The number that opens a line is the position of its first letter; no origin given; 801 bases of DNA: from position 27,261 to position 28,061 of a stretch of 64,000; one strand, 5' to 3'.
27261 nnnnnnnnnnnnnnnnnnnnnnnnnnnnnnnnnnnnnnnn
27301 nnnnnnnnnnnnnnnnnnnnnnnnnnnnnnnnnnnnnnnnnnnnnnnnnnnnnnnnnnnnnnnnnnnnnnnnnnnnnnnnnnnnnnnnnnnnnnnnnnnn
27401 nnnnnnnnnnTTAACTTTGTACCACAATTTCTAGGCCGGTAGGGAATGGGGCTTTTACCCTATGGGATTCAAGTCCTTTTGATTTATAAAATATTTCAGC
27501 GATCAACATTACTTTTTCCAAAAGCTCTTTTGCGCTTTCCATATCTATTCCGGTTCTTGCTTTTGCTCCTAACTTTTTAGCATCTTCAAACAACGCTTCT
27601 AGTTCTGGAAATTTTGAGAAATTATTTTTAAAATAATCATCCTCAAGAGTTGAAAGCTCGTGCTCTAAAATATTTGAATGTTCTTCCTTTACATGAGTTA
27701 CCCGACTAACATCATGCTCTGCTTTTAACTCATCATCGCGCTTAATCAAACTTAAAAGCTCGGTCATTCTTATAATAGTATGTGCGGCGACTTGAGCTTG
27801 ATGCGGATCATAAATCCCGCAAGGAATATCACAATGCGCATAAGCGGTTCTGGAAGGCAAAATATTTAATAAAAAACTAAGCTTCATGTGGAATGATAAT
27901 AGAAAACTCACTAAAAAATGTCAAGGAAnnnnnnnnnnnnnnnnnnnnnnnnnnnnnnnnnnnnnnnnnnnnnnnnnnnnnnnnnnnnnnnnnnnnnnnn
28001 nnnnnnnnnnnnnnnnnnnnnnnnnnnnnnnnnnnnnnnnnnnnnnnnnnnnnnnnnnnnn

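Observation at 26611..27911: Nickel superoxide dismutase operon (sodN-sodX-methyltransferase) in a small, probably fermentative genome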

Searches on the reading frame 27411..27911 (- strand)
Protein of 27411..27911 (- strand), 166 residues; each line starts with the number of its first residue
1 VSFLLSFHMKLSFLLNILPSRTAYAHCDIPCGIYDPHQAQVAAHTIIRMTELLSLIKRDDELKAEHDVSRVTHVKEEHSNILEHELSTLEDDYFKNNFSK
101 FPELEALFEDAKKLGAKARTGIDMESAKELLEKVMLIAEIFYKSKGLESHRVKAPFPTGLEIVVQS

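Call 3: search_protein_families(library=pfam, proteins=[window:27411-27911:-], max_evalue=0.01)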
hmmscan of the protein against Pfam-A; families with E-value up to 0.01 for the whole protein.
window:27411-27911:- (166 aa): 1 family
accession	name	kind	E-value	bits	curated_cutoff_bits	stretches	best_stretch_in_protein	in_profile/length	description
PF09055.16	Sod_Ni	-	1.2e-31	110.4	25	1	22-145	2-127/127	Nickel-containing superoxide dismutase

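Call 4: search_protein_families(library=ncbifam, proteins=[window:27411-27911:-], max_evalue=0.01)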
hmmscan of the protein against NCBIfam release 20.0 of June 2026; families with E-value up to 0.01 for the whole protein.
window:27411-27911:- (166 aa): 1 family
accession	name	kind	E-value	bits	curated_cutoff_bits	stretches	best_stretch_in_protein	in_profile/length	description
TIGR02753.1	sodN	equivalog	2e-35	122.1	90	1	12-146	7-144/145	superoxide dismutase, Ni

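Call 9: find_homologous_proteins(query=window:27411-27887:-)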
Query window:27411-27887:- (158 aa): 2624 proteins with E <= 0.001 among 2690 candidates; the best 120 are listed.
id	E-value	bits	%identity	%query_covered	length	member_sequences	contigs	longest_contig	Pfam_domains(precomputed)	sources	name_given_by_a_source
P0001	1.4e-87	310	89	100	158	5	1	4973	PF09055.17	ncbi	-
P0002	7.3e-85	301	86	100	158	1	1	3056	PF09055.17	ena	-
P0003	9.5e-82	291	86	97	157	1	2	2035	PF09055.17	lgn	-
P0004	1.5e-81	290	85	92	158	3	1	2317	PF09055.17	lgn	-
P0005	7.7e-81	288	83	100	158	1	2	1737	PF09055.17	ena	-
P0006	7.4e-79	281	80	100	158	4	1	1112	PF09055.17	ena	-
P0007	1.7e-77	277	80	100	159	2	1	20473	PF09055.17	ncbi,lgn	-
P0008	2.1e-77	277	80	100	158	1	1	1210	PF09055.17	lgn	-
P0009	8.5e-77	275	81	98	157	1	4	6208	PF09055.17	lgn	-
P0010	9.9e-77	274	79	100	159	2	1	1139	PF09055.17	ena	-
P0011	4.0e-75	269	80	96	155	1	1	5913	PF09055.17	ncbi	-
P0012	4.3e-75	269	77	99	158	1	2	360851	PF09055.17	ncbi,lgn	-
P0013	7.1e-75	268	78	100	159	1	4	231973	PF09055.17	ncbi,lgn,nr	ncbi:MAG: superoxide dismutase, Ni [Candidatus Levybacteria bacterium]|nr:superoxide dismutase, Ni [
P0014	1.9e-74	267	78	100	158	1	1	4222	PF09055.17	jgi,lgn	-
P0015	2.3e-74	267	78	96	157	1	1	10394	PF09055.17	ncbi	-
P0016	2.4e-74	267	77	99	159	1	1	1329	PF09055.17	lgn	-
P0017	6.9e-74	265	80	96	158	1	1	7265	PF09055.17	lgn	-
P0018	5.5e-73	262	76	99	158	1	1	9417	PF09055.17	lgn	-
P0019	6.9e-73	262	76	99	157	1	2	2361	PF09055.17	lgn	-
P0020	2.3e-71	257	83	91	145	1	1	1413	PF09055.17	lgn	-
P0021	6.7e-71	255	76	99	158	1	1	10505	PF09055.17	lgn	-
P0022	2.7e-70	253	76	96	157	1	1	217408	PF09055.17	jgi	-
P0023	5.2e-70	253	76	98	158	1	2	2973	PF09055.17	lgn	-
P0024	1.6e-69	251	73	99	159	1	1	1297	PF09055.17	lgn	-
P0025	2.8e-69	250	76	98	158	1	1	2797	PF09055.17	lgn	-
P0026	4.1e-69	250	76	96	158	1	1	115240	PF09055.17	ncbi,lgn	-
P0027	1.2e-68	248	73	98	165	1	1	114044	PF09055.17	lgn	-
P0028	1.4e-68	248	70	100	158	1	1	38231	PF09055.17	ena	-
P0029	1.5e-68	248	75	97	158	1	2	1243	PF09055.17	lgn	-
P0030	1.6e-68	248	75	98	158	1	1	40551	PF09055.17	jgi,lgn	-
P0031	4.1e-68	246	74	98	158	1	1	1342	PF09055.17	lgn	-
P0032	5.4e-68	246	74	99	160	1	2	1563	PF09055.17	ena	-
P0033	3.7e-67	243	72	100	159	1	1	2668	PF09055.17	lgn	-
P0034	5.1e-67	243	71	99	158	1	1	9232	PF09055.17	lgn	-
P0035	7.0e-67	242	71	99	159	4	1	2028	PF09055.17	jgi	jgi:nickel superoxide dismutase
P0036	1.3e-66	242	71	99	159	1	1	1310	PF09055.17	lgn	-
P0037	1.7e-66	241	72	100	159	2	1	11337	PF09055.17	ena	-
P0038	2.7e-66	241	70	99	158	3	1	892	PF09055.17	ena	-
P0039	7.3e-66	239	73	97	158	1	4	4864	PF09055.17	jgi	jgi:nickel superoxide dismutase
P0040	8.8e-66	239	72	99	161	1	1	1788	PF09055.17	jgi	jgi:nickel superoxide dismutase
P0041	1.1e-65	239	71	99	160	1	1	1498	PF09055.17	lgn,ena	-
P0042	1.3e-65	238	71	100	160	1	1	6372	PF09055.17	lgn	-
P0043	2.2e-65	238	72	100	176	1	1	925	PF09055.17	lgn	-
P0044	4.2e-65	237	71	99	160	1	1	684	PF09055.17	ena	-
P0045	4.9e-65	236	69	100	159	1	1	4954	PF09055.17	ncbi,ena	-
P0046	5.1e-65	236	69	99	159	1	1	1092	PF09055.17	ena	-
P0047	1.2e-64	235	66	100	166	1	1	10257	PF09055.17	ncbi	-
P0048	2.0e-64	234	69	99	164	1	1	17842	PF09055.17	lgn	-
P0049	1.0e-63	232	68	98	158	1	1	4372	PF09055.17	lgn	-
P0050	1.1e-63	232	69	100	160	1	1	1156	PF09055.17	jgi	jgi:nickel superoxide dismutase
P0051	1.5e-63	232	70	99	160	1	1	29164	PF09055.17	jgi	jgi:nickel superoxide dismutase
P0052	2.9e-63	231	68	99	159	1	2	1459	PF09055.17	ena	-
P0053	3.1e-63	231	70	99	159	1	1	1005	PF09055.17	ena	-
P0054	5.7e-63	230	69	99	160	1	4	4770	PF09055.17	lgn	-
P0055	7.4e-63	229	69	99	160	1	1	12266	PF09055.17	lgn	-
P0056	9.0e-63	229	69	100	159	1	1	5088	PF09055.17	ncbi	-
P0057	1.3e-62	229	66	99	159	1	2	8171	PF09055.17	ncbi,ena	-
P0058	1.6e-62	228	67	99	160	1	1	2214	PF09055.17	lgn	-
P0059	3.3e-62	227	66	99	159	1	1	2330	PF09055.17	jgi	-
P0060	3.5e-62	227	68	99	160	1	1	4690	PF09055.17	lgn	-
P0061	4.8e-62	227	67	99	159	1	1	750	PF09055.17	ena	-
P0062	7.4e-62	226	70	97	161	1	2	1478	PF09055.17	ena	-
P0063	9.6e-62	226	67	99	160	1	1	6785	PF09055.17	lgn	-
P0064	9.9e-62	226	66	99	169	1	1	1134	PF09055.17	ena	-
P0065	1.5e-61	225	66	100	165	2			PF09055.17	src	-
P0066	2.2e-61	225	69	98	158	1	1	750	PF09055.17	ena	-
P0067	2.4e-61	224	66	99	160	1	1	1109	PF09055.17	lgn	-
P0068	4.1e-61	224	67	98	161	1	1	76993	PF09055.17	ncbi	-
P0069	6.3e-61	223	72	93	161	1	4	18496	PF09055.17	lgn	-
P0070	9.4e-61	223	67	98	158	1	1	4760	PF09055.17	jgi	jgi:nickel superoxide dismutase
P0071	1.0e-60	222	67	99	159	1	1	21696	PF09055.17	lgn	-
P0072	2.9e-60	221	67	99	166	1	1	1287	PF09055.17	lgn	-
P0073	8.8e-60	219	68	97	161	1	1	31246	PF09055.17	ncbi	-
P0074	9.9e-60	219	66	97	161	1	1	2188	PF09055.17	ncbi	-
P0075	1.0e-59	219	66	99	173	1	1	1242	PF09055.17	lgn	-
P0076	1.5e-59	219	65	97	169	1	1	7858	PF09055.17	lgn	-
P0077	7.0e-59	216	65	97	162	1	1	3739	PF09055.17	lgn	-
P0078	7.4e-59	216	64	99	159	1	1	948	PF09055.17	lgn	-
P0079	7.7e-59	216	64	98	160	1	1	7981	PF09055.17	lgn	-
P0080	8.9e-59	216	66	99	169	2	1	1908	PF09055.17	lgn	-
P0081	9.2e-59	216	66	97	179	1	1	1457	PF09055.17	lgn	-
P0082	1.0e-58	216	63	99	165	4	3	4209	PF09055.17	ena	-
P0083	1.0e-58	216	64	96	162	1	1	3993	PF09055.17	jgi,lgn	jgi:nickel superoxide dismutase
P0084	1.8e-58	215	64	96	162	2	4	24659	PF09055.17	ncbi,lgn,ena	-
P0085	2.6e-58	215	65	98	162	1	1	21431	PF09055.17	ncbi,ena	-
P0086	3.0e-58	214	65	97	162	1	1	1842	PF09055.17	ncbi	-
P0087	3.4e-58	214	64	99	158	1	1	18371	PF09055.17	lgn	-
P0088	4.9e-58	214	65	97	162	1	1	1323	PF09055.17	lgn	-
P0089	5.8e-58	213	67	97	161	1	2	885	PF09055.17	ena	-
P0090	6.2e-58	213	64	97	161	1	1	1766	PF09055.17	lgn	-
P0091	7.5e-58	213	61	99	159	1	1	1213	PF09055.17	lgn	-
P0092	1.3e-57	212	65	99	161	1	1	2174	PF09055.17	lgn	-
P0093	1.3e-57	212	66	96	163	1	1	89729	PF09055.17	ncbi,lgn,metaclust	metaclust:status=active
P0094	1.3e-57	212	64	97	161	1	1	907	PF09055.17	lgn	-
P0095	1.6e-57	212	66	95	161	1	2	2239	PF09055.17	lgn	-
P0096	1.7e-57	212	64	99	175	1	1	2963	PF09055.17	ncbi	-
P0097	2.5e-57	211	65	99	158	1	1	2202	PF09055.17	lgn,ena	-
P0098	2.9e-57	211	65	96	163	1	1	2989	PF09055.17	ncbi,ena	-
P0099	2.9e-57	211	64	99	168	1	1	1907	PF09055.17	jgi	-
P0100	4.2e-57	211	64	99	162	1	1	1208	PF09055.17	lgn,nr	nr:superoxide dismutase, Ni [Candidatus Levybacteria bacterium]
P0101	4.5e-57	211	65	97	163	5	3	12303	PF09055.17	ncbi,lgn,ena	ncbi:MAG: superoxide dismutase, Ni [Patescibacteria group bacterium]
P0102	4.6e-57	211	62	98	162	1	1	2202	PF09055.17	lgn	-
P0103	4.7e-57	211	65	99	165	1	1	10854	PF09055.17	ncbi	-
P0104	5.0e-57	210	64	96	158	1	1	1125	PF09055.17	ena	-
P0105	7.5e-57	210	64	97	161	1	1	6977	PF09055.17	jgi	jgi:nickel superoxide dismutase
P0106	7.9e-57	210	62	99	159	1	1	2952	PF09055.17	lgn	-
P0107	8.5e-57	210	62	100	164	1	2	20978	PF09055.17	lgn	-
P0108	8.5e-57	210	66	99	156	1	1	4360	PF09055.17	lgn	-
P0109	9.1e-57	210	63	97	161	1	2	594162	PF09055.17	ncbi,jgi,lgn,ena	-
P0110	1.1e-56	209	61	97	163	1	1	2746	PF09055.17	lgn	-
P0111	1.5e-56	209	62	97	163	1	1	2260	PF09055.17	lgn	-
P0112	1.8e-56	209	64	97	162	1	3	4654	PF09055.17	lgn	-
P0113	1.9e-56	209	63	97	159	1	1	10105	PF09055.17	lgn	-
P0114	2.1e-56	208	62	99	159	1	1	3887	PF09055.17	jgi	jgi:nickel superoxide dismutase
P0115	2.6e-56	208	63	96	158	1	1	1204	PF09055.17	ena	-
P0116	2.8e-56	208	62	98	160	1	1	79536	PF09055.17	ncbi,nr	ncbi:MAG: superoxide dismutase, Ni [Patescibacteria group bacterium]|nr:superoxide dismutase, Ni [Pa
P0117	3.0e-56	208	64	99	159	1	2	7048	PF09055.17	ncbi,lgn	-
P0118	3.1e-56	208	62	99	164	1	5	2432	PF09055.17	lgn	-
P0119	3.2e-56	208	60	100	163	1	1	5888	PF09055.17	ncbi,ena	-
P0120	3.3e-56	208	62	97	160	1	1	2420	PF09055.17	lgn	-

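Call 11: find_related_loci(query=window:27411-27887:-, collection=genome_contigs, flank=6000)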
Query window:27411-27887:- (158 aa) in genome_contigs; peptide patterns used: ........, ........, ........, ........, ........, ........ (x = any residue, [..] = any of these).
599 stretches matched a pattern (row limit reached: there are more); 516 encode a relative of the query (tblastn E <= 1e-3); the best 80 are kept; 80 distinct loci.
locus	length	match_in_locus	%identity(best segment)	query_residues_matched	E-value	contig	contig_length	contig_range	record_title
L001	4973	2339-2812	89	1-158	7e-95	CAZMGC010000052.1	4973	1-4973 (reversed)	MAG TPA_asm: uncultured Gammaproteobacteria bacterium isolate SRP278252_co2_146 genome assembly, contig: NODE_36776_leng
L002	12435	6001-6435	86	14-158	7e-83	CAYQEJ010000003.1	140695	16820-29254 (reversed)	MAG TPA_asm: uncultured Gammaproteobacteria bacterium isolate SRP278252_co2_88 genome assembly, contig: NODE_139_length_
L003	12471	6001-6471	77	1-157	4e-82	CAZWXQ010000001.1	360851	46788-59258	MAG TPA_asm: uncultured Gammaproteobacteria bacterium isolate SRP292972_co3_100 genome assembly, contig: NODE_31_length_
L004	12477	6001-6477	78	1-158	5e-82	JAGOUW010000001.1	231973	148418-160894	MAG: Candidatus Levyibacteriota bacterium isolate Gw_Eff_bin_531 Gw_Eff_33_length_231973_cov_10.085716, whole genome sho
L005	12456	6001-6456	76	6-157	6e-76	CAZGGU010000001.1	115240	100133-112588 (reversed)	MAG TPA_asm: uncultured Gammaproteobacteria bacterium isolate SRP292972_co1_102 genome assembly, contig: NODE_176_length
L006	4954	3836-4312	69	1-158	1e-72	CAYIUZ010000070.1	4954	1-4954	MAG TPA_asm: uncultured Gammaproteobacteria bacterium isolate ERP119705_co5_457 genome assembly, contig: NODE_23990_leng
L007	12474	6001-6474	66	1-157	2e-64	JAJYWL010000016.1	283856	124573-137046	MAG: bacterium isolate FK3.bin113 NODE_31_length_283856_cov_3.502479, whole genome shotgun sequence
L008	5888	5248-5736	60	1-158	3e-64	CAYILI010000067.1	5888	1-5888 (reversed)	MAG TPA_asm: uncultured Gammaproteobacteria bacterium isolate ERP119705_co22_367 genome assembly, contig: NODE_10231_len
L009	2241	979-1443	65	3-156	3e-64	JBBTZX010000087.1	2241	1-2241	MAG: Patescibacteria group bacterium isolate H14-bin027_1 H14_bin027_1_000000000087, whole genome shotgun sequence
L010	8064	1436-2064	93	1-158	7e-62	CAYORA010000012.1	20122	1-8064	MAG TPA_asm: uncultured Gammaproteobacteria bacterium isolate SRP170004_co1_164 genome assembly, contig: NODE_4134_lengt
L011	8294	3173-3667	63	1-157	9e-62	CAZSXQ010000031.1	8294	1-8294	MAG TPA_asm: uncultured Gammaproteobacteria bacterium isolate SRP011637_co1_148 genome assembly, contig: NODE_3383_lengt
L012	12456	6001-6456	61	6-156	7e-61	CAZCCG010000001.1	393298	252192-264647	MAG TPA_asm: uncultured Gammaproteobacteria bacterium isolate SRP200132_co1_33 genome assembly, contig: NODE_10_length_3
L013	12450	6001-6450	63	8-156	4e-61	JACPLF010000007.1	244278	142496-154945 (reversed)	MAG: Candidatus Levyibacteriota bacterium isolate NC_groundwater_514_Ag_S-0.1um_37_12 S35_SO-1_scaffold_285247, whole ge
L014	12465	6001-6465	61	3-156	2e-60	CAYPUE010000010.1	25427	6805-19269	MAG TPA_asm: uncultured Gammaproteobacteria bacterium isolate SRP269290_co2_354 genome assembly, contig: NODE_1828_lengt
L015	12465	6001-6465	63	3-156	2e-60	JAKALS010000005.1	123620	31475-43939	MAG: bacterium isolate WY5.bin132 NODE_219_length_123620_cov_6.550169, whole genome shotgun sequence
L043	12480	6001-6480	49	5-156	4e-48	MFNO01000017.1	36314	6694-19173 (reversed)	MAG: Candidatus Levybacteria bacterium RIFCSPHIGHO2_01_FULL_38_26 rifcsphigho2_01_scaffold_3234, whole genome shotgun se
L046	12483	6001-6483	51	3-155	1e-47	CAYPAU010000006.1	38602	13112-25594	MAG TPA_asm: uncultured Gammaproteobacteria bacterium isolate SRP269290_co3_1059 genome assembly, contig: NODE_876_lengt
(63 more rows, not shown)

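Call 15: search_solved_structures(query=window:27411-27887:-, show_alignments=2)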
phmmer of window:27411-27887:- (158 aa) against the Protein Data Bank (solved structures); distinct sequences matched with E-value up to 0.001: 6.
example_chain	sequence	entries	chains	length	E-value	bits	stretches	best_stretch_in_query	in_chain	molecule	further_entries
1t6i_A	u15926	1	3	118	3.1e-17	66.7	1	18-137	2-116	Superoxide dismutase [Ni]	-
1t6q_A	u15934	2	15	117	5.1e-17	66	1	18-137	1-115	Superoxide dismutase [Ni]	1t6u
1q0d_A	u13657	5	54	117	9.7e-17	65.1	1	18-137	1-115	Superoxide dismutase [Ni]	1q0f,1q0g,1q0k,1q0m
3g4x_A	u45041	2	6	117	2.4e-16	63.8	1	18-137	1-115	Superoxide dismutase [Ni]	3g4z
4ncq_A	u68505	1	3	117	5.8e-16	62.6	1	19-137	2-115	Superoxide dismutase [Ni]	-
3g50_A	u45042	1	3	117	8.7e-16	62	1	18-137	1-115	Superoxide dismutase [Ni]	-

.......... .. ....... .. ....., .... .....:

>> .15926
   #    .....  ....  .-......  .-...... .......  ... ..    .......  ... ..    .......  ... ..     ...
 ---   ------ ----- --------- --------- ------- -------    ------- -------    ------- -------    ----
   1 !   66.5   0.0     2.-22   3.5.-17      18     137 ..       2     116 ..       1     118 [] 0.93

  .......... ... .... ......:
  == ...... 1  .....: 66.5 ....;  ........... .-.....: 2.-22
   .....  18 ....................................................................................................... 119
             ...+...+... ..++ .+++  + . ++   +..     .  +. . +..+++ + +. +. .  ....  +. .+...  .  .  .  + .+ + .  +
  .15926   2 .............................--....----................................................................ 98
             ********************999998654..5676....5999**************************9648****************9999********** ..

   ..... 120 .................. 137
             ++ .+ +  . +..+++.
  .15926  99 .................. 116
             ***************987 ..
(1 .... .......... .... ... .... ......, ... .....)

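Call 32: search_protein_representatives(protein=window:27411-27887:-)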
Query: 158 residues. Proteins with E-value up to 0.001 (for the whole library): 555; up to 1e-10: 139; up to 1e-30: 2. The best 150 are listed.
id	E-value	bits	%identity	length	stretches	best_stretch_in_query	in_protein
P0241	2.8e-43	164.2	53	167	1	3-156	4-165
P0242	4.8e-32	127.8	52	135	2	1-68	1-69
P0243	6.6e-28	114.3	45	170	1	12-155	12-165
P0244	2.1e-27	112.7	46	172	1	5-142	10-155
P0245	3.7e-26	108.7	40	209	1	11-149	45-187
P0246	4.0e-23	98.8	58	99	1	3-81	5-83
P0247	8.4e-23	97.8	59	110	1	5-90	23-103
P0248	1.2e-22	97.3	42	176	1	14-156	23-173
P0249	1.7e-22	96.8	38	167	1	9-155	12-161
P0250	6.4e-22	94.9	41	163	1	9-139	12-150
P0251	7.6e-22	94.7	36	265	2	36-156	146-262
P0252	1.3e-20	90.7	35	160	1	6-156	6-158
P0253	1.7e-20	90.3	39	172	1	5-151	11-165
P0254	3.0e-20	89.5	53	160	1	3-87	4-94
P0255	6.4e-20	88.4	36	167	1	12-155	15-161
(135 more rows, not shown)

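Call 55: search_protein_families(library=pfam, proteins=[L046:6542-7375:+, L046:7845-8207:-, L046:8285-9289:+, L043:6774-7562:-], max_evalue=0.001)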
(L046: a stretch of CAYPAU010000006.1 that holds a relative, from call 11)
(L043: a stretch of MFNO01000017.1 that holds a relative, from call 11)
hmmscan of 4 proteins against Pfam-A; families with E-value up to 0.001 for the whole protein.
L046:6542-7375:+ (277 aa): 0 families

L046:7845-8207:- (120 aa): 1 family
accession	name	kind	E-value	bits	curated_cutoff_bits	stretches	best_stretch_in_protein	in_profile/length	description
PF22296.2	bAvd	-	1.2e-14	55.1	40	1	16-116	6-106/107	bAvd-like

L046:8285-9289:+ (334 aa): 1 family
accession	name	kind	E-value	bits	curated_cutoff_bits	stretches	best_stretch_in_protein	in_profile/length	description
PF00078.32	RVT_1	-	4.5e-25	89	29.6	1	63-265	8-205/205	Reverse transcriptase (RNA-dependent DNA polymerase)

L043:6774-7562:- (262 aa): 1 family
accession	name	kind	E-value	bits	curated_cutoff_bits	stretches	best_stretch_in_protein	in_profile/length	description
PF01434.24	Peptidase_M41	-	0.00061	20.1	29.9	0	91-127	13-47/191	Peptidase family M41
